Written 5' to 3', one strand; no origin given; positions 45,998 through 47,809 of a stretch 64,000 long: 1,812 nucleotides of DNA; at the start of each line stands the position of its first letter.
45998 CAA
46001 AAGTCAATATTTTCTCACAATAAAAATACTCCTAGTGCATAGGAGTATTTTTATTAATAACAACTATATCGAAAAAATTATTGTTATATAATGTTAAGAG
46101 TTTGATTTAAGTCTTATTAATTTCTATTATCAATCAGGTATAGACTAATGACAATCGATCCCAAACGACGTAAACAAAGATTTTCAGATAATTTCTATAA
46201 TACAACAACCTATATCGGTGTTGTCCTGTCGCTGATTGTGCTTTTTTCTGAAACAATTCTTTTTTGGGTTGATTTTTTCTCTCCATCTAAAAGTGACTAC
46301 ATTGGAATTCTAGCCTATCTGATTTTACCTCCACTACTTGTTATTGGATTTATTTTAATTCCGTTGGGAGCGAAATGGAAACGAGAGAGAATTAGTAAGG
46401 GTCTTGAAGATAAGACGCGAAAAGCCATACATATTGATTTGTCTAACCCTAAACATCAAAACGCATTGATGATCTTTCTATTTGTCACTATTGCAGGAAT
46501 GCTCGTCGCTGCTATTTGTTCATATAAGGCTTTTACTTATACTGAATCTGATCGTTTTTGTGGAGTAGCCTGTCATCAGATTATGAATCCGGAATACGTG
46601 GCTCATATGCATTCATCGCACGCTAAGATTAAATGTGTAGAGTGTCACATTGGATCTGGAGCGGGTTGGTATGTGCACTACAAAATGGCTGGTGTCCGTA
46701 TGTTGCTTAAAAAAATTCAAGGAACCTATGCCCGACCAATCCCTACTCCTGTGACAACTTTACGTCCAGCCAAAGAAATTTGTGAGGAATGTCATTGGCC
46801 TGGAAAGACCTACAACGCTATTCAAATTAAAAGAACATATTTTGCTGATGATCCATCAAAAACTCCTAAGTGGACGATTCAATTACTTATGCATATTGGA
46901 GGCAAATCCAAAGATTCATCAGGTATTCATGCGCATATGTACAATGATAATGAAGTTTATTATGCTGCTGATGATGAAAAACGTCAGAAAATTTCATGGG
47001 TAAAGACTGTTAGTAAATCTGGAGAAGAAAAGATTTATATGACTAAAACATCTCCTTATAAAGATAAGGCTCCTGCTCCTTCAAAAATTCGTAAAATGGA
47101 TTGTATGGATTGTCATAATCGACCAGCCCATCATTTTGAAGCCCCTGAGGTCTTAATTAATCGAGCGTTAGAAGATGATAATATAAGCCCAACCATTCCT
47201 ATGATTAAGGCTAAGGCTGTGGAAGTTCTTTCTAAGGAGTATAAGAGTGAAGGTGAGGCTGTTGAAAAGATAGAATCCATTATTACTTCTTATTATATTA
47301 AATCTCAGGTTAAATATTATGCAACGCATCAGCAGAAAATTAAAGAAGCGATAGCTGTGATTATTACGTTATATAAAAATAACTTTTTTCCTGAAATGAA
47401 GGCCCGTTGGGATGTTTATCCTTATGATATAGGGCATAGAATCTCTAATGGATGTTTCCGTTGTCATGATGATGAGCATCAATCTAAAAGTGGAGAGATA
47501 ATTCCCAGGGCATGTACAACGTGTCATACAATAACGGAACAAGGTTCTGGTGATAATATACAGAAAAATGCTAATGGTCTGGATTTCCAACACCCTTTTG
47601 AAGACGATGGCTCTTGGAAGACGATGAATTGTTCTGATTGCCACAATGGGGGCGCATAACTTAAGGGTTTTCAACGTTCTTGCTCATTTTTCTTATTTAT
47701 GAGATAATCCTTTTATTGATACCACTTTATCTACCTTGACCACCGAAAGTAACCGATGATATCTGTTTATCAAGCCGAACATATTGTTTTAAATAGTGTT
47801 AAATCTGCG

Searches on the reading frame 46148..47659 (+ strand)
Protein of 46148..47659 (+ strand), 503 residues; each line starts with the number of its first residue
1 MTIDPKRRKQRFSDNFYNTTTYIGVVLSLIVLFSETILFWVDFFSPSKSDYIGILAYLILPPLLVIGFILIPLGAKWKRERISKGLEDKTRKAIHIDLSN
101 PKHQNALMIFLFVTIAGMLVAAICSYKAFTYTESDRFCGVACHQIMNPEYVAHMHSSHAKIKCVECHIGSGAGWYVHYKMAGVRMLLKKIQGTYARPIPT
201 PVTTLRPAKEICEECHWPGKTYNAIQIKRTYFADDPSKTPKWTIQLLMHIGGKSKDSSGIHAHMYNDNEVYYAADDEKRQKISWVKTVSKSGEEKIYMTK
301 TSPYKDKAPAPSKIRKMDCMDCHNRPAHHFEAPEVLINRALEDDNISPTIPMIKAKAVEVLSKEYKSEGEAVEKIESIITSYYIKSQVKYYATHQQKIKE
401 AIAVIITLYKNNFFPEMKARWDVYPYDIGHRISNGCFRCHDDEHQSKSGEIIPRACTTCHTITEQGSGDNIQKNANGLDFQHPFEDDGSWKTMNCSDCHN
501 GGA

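Call 5: search_protein_families(library=pfam, proteins=[window:46148-47659:+], max_evalue=0.01)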
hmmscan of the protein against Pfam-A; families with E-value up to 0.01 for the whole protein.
window:46148-47659:+ (503 aa): 5 families
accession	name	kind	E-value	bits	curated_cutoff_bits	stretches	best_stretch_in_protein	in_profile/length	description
PF14522.11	Cytochrome_C7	-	1.6e-07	31.4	24.8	0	427-461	43-67/67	Cytochrome c7 and related cytochrome c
PF03264.19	Cytochrom_NNT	-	3.6e-07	30.5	24.1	1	104-194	5-99/174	NapC/NirT cytochrome c family, N-terminal region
PF14537.11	Cytochrom_c3_2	-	7.6e-07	30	25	1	434-501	7-66/79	Cytochrome c3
PF02085.21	Cytochrom_CIII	-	0.00018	22.2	22.9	0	430-500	28-83/101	Class III cytochrome C family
PF22113.1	Mtrc-MtrF_II-IV_dom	-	0.003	17.5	30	0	153-233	74-146/176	Outer membrane cytochrome MtrC/MtrF-like, domains II/IV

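Call 6: search_protein_families(library=ncbifam, proteins=[window:46148-47659:+], max_evalue=0.01)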
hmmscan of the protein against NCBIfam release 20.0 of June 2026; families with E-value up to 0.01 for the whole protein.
window:46148-47659:+ (503 aa): 3 families
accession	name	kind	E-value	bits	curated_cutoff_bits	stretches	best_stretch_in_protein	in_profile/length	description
TIGR03153.1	cytochr_NrfH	equivalog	2.4e-11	43.8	134.2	1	111-217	3-110/138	cytochrome c nitrite reductase small subunit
TIGR03508.1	decahem_SO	subfamily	3.9e-07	29.8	192.2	1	435-500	99-151/258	DmsE family decaheme c-type cytochrome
TIGR02162.1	torC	equivalog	0.0059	15.9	478.2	1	101-195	10-109/387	pentaheme c-type cytochrome TorC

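Call 68: find_homologous_proteins(query=window:46148-47659:+, max_evalue=0.00001)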
Query window:46148-47659:+ (503 aa): 7362 proteins with E <= 0.00001 among 8000 candidates; the best 120 are listed.
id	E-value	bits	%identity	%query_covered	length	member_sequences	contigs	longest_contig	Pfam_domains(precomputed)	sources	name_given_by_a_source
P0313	0.0e+0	1191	100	100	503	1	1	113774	PF14537.12,PF03264.20,PF14522.12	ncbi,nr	ncbi:MAG: NapC/NirT family cytochrome c [Candidatus Omnitrophica bacterium]|nr:NapC/NirT family cyto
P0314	9.0e-263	891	72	100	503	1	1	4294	PF14537.12,PF03264.20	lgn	-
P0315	4.5e-259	878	71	100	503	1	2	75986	PF14537.12,PF03264.20,PF14522.12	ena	-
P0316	2.7e-249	846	67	100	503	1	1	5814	PF03264.20,PF14522.12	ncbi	-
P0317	2.3e-243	827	66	99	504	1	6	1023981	PF14537.12,PF03264.20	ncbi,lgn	-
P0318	4.5e-241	819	65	99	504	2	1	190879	PF03264.20,PF14522.12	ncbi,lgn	-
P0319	7.1e-238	808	66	100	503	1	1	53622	PF14537.12,PF03264.20,PF14522.12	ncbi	-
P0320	2.7e-227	773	61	100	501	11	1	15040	PF14537.12,PF03264.20,PF14522.12,PF22113.2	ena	-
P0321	4.1e-222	756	60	99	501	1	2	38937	PF14537.12,PF03264.20,PF14522.12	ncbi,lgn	-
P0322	2.3e-220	751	62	99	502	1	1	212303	PF14537.12,PF03264.20,PF14522.12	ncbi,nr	ncbi:MAG: NapC/NirT family cytochrome c [Candidatus Omnitrophica bacterium]|nr:NapC/NirT family cyto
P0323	8.1e-220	749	61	100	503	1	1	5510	PF14537.12,PF03264.20,PF14522.12,PF22113.2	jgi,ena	-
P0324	6.7e-219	746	61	100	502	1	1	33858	PF14537.12,PF03264.20,PF14522.12,PF22113.2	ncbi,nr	ncbi:MAG: NapC/NirT family cytochrome c [Candidatus Omnitrophica bacterium]|nr:NapC/NirT family cyto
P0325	1.5e-218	745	60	100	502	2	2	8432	PF14537.12,PF03264.20,PF14522.12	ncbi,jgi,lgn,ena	-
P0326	7.7e-216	736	59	100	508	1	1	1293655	PF03264.20,PF14522.12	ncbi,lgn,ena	-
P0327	8.3e-216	736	60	100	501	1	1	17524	PF14537.12,PF03264.20,PF14522.12,PF22113.2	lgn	-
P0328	4.5e-215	733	59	100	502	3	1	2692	PF14537.12,PF03264.20,PF14522.12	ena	-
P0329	7.3e-215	732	59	99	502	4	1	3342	PF14537.12,PF03264.20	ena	-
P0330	5.9e-214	730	59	99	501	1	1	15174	PF14537.12,PF03264.20,PF14522.12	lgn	-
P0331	8.9e-213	726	58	100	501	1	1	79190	PF14537.12,PF03264.20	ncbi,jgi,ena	-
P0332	1.1e-212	725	59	99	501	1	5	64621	PF14537.12,PF03264.20,PF14522.12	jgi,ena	-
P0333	3.9e-212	724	60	99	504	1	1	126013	PF14537.12,PF03264.20,PF14522.12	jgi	jgi:NapC/NirT cytochrome c family, N-terminal region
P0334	4.7e-212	723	58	100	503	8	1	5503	PF14537.12,PF03264.20,PF14522.12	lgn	-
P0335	1.0e-211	722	59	100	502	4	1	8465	PF14537.12,PF03264.20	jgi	jgi:hypothetical protein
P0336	6.3e-211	720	58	100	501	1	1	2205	PF03264.20,PF14522.12,PF22113.2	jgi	-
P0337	8.5e-211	719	58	100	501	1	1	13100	PF14537.12,PF03264.20,PF14522.12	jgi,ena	-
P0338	1.3e-210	718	59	98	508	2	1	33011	PF14537.12,PF03264.20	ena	-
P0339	1.4e-210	718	58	100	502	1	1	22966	PF14537.12,PF03264.20,PF14522.12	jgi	jgi:hypothetical protein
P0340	1.4e-210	718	60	95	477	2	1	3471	PF14537.12,PF03264.20,PF14522.12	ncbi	-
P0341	3.2e-210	717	60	99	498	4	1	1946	PF03264.20,PF14522.12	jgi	-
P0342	4.4e-210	717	57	100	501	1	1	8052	PF14537.12,PF03264.20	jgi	jgi:hypothetical protein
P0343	4.4e-210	717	58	99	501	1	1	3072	PF14537.12,PF03264.20,PF14522.12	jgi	jgi:nitrate/TMAO reductase-like tetraheme cytochrome c subunit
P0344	1.4e-209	715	56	99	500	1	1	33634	PF14537.12,PF03264.20,PF14522.12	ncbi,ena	-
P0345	1.2e-208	712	58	100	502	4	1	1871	PF14537.12,PF03264.20,PF14522.12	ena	-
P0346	7.9e-208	709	58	100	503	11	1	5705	PF14537.12,PF03264.20,PF14522.12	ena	-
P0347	2.3e-207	708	57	100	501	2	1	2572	PF14537.12,PF03264.20,PF14522.12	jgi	-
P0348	3.0e-207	707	56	100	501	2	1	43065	PF14537.12,PF03264.20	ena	-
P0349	8.7e-207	706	58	100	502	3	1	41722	PF14537.12,PF03264.20,PF14522.12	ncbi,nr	ncbi:MAG: NapC/NirT family cytochrome c [Candidatus Omnitrophica bacterium]|nr:NapC/NirT family cyto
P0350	1.7e-198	679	58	95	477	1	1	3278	PF14537.12,PF03264.20,PF14522.12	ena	-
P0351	3.6e-198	677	54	99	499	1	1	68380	PF14537.12,PF03264.20,PF14522.12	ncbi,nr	ncbi:MAG: NapC/NirT family cytochrome c [Candidatus Omnitrophica bacterium]|nr:NapC/NirT family cyto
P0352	2.3e-194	665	53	97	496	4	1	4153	PF03264.20,PF14522.12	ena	-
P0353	2.1e-193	662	56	94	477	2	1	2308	PF14537.12,PF03264.20,PF14522.12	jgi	jgi:hypothetical protein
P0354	3.0e-193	661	53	99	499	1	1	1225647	PF14537.12,PF03264.20,PF14522.12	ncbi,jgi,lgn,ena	ncbi:MAG: NapC/NirT family cytochrome c [Candidatus Omnitrophota bacterium]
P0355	1.6e-191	656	53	98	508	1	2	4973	PF03264.20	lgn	-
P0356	2.7e-191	655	53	98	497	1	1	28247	PF14537.12,PF03264.20,PF02085.22,PF14522.12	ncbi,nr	ncbi:MAG: NapC/NirT family cytochrome c [Candidatus Omnitrophica bacterium]|nr:NapC/NirT family cyto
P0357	9.3e-191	653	54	98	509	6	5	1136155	PF14537.12,PF03264.20,PF14522.12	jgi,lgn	jgi:hypothetical protein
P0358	1.8e-189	649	53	98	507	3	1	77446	PF03264.20,PF14522.12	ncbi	-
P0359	1.9e-189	649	53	99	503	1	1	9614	PF14537.12,PF03264.20,PF14522.12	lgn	-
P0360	2.1e-189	648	53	98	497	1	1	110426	PF14537.12,PF03264.20,PF14522.12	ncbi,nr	ncbi:MAG: NapC/NirT family cytochrome c [Candidatus Omnitrophica bacterium]|nr:NapC/NirT family cyto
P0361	7.0e-189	647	52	98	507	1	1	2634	PF14537.12,PF03264.20,PF14522.12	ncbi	-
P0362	1.6e-188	646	52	98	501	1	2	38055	PF03264.20,PF14522.12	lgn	-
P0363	3.7e-187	641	53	98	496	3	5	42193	PF14537.12,PF03264.20,PF14522.12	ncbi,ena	-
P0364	1.2e-186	639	52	100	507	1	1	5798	PF03264.20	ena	-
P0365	9.0e-186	637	52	98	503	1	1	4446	PF03264.20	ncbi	-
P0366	1.5e-185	636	53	99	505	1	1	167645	PF03264.20,PF14522.12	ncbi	-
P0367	1.7e-185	636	52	98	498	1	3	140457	PF14537.12,PF03264.20,PF14522.12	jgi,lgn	jgi:hypothetical protein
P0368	5.9e-185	634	52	99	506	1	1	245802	PF14537.12,PF03264.20,PF14522.12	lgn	-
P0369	1.5e-183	629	52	99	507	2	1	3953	PF14537.12,PF03264.20,PF14522.12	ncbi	-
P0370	1.6e-183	629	51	98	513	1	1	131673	PF03264.20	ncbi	-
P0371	3.1e-183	628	52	98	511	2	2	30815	PF03264.20,PF14522.12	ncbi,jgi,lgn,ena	-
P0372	6.8e-183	627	52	98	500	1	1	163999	PF14537.12,PF03264.20,PF14522.12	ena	-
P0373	9.7e-183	627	51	99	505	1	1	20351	PF03264.20,PF14522.12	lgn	-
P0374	6.0e-182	624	49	99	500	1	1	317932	PF14537.12,PF03264.20,PF14522.12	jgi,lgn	-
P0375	9.5e-182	623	50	99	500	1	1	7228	PF14537.12,PF03264.20,PF14522.12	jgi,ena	-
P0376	1.0e-181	623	49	100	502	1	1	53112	PF14537.12,PF03264.20,PF14522.12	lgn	-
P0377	1.7e-181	622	50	99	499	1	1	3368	PF14537.12,PF03264.20,PF14522.12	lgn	-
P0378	3.5e-180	618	50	98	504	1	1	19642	PF14537.12,PF03264.20,PF14522.12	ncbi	-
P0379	4.8e-180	618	51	98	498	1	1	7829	PF03264.20,PF14522.12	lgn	-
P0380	5.4e-180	617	51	99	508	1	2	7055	PF03264.20,PF14522.12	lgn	-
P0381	8.6e-180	617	51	99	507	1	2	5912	PF03264.20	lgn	-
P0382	2.1e-179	616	50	98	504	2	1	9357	PF14537.12,PF03264.20,PF14522.12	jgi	-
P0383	3.3e-179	615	50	99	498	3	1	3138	PF03264.20,PF14522.12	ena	-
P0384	3.7e-179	615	52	99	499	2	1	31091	PF14537.12,PF03264.20,PF14522.12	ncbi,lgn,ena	-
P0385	6.7e-179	614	52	98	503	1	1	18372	PF14537.12,PF03264.20,PF02085.22,PF14522.12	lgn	-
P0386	1.5e-178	613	51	99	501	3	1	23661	PF14537.12,PF03264.20,PF14522.12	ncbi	-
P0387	3.0e-178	612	51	99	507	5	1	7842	PF03264.20,PF14522.12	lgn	-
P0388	4.2e-178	611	48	99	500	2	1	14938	PF14537.12,PF03264.20,PF14522.12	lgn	-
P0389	4.7e-178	611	52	98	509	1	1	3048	PF14537.12,PF03264.20,PF14522.12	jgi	-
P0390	9.1e-178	610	50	99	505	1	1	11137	PF03264.20,PF14522.12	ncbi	-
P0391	1.5e-177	609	50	98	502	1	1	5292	PF03264.20,PF14522.12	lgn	-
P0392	1.5e-177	609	49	99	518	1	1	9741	PF03264.20,PF14522.12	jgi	-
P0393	5.2e-177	608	50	99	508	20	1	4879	PF03264.20,PF14522.12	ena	-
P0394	5.2e-177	608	50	99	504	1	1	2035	PF03264.20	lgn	-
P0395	5.5e-177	608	50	99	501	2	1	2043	PF03264.20,PF14522.12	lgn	-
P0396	5.3e-176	604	49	99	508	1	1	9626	PF03264.20,PF14522.12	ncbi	-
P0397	4.7e-175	601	50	98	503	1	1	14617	PF03264.20,PF02085.22,PF14522.12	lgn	-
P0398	4.9e-175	601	49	98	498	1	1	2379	PF14537.12,PF03264.20,PF14522.12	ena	-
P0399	9.2e-175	600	50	98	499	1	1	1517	PF03264.20,PF14522.12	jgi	-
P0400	1.0e-174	600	50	99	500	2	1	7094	PF14537.12,PF03264.20,PF02085.22,PF14522.12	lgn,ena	-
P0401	1.4e-174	600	49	98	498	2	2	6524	PF03264.20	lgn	-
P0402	1.6e-174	599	49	99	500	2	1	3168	PF14537.12,PF03264.20,PF14522.12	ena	-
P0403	2.1e-174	599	50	98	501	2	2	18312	PF03264.20,PF14522.12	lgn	-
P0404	3.4e-174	598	49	99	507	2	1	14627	PF03264.20,PF14522.12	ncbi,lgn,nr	ncbi:MAG: NapC/NirT family cytochrome c [Candidatus Omnitrophica bacterium]|nr:NapC/NirT family cyto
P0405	3.4e-174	598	50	98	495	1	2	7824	PF03264.20,PF14522.12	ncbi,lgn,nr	ncbi:MAG: NapC/NirT family cytochrome c [Candidatus Omnitrophica bacterium]|nr:NapC/NirT family cyto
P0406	3.6e-174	598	49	98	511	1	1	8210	PF03264.20,PF14522.12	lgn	-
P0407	8.5e-174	597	49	99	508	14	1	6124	PF03264.20,PF14522.12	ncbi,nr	ncbi:MAG TPA: cytochrome C [Candidatus Omnitrophica bacterium]|nr:cytochrome C [Candidatus Omnitroph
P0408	8.7e-174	597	49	100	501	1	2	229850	PF03264.20,PF14522.12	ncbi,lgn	-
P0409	8.8e-174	597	48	98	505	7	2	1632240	PF14537.12,PF03264.20,PF14522.12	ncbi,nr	ncbi:MAG: NapC/NirT family cytochrome c [Candidatus Omnitrophica bacterium]|nr:NapC/NirT family cyto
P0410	1.8e-173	596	49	98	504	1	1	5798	PF03264.20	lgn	-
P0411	2.2e-173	596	49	99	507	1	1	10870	PF03264.20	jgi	jgi:nitrate/TMAO reductase-like tetraheme cytochrome c subunit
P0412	5.4e-173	594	49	99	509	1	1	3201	PF14537.12,PF03264.20,PF14522.12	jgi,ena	-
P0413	6.1e-173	594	49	98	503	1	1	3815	PF14537.12,PF03264.20,PF14522.12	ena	-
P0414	1.3e-172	593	49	98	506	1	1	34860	PF14537.12,PF03264.20,PF14522.12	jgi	jgi:hypothetical protein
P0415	1.9e-172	593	49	99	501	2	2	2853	PF03264.20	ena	-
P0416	5.0e-172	591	48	98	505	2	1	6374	PF14537.12,PF03264.20,PF14522.12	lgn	-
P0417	3.3e-171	588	49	98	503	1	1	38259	PF03264.20,PF14522.12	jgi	-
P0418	3.5e-171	588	61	76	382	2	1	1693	PF14537.12,PF03264.20,PF14522.12,PF22113.2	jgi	-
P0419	1.1e-170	587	48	98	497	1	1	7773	PF03264.20,PF14522.12,PF22113.2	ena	-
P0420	5.5e-170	584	51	95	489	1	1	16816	PF03264.20,PF14522.12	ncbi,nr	ncbi:MAG: NapC/NirT family cytochrome c, partial [Candidatus Omnitrophica bacterium]|nr:NapC/NirT fa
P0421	1.4e-169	583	49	97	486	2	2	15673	PF14537.12,PF03264.20,PF14522.12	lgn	-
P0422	3.7e-169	582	48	99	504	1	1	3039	PF14537.12,PF03264.20,PF14522.12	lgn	-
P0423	9.7e-169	580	48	99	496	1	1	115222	PF03264.20,PF14522.12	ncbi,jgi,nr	ncbi:MAG: cytochrome C [Kiritimatiellaeota bacterium]|nr:cytochrome C [Kiritimatiellota bacterium]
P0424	2.6e-168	579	49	99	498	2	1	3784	PF03264.20,PF14522.12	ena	-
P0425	2.8e-168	579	48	98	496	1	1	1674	PF14537.12,PF03264.20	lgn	-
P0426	3.7e-168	578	47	98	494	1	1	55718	PF14537.12,PF03264.20,PF14522.12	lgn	-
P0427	5.7e-168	578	47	98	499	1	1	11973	PF03264.20,PF14522.12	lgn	-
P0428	5.9e-168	578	49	99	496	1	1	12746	PF14537.12,PF03264.20,PF14522.12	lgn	-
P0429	1.2e-167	577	50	99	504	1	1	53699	PF14537.12,PF03264.20,PF02085.22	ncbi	-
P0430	4.2e-167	575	47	98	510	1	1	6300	PF03264.20,PF02085.22,PF14522.12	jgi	jgi:nitrate/TMAO reductase-like tetraheme cytochrome c subunit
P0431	5.0e-166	571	47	100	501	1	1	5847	PF14537.12,PF03264.20,PF14522.12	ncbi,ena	-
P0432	1.1e-165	570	47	99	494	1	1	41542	PF14537.12,PF03264.20,PF14522.12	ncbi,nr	ncbi:MAG TPA: NapC/NirT family cytochrome c [Candidatus Eisenbacteria bacterium]|nr:NapC/NirT family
